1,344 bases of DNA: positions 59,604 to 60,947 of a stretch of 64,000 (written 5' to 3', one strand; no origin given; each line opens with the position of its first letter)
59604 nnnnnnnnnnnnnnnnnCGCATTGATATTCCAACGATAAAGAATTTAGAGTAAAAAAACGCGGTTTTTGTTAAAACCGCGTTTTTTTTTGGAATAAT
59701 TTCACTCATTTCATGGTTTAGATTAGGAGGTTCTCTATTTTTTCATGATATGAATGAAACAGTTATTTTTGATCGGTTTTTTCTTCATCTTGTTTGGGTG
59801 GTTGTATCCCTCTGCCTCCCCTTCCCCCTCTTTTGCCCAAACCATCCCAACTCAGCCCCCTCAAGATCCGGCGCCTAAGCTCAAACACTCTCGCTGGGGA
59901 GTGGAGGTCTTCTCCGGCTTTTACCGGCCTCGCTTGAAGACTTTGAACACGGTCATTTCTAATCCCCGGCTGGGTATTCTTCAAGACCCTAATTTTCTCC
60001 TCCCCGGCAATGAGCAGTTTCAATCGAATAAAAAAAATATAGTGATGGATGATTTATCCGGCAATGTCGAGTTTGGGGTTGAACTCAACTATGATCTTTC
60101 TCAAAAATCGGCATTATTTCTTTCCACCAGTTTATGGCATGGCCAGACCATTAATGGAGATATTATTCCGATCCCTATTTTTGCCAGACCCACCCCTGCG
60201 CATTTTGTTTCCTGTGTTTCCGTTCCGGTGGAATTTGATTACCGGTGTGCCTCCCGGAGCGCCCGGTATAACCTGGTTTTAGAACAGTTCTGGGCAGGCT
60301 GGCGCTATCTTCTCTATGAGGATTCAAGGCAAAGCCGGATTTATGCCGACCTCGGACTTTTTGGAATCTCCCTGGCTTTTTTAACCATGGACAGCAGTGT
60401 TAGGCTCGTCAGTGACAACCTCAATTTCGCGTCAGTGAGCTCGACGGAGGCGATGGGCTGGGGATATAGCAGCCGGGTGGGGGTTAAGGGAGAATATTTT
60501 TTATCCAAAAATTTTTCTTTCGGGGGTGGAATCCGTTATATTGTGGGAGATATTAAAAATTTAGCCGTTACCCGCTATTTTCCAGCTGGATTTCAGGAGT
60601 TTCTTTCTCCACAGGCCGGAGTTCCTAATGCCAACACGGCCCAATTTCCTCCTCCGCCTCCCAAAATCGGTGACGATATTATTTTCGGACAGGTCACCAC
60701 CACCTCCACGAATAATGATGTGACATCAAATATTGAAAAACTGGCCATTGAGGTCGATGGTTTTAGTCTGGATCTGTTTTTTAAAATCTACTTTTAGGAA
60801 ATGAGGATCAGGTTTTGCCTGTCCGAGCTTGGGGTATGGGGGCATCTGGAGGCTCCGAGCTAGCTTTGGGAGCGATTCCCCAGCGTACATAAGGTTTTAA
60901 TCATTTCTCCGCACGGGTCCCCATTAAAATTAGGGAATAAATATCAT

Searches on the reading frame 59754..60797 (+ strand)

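Call 6: search_protein_families(library=pfam, proteins=[window:59754-60797:+], max_evalue=0.1)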
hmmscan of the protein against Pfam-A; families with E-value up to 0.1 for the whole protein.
window:59754-60797:+ (347 aa): 2 families
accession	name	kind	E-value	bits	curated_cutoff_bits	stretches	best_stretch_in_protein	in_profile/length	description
PF06629.18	MipA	-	0.044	14.4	24.2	0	90-125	66-99/221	MltA-interacting protein MipA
PF13505.12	OMP_b-brl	-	0.076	13.6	28.7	0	222-271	27-75/175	Outer membrane protein beta-barrel domain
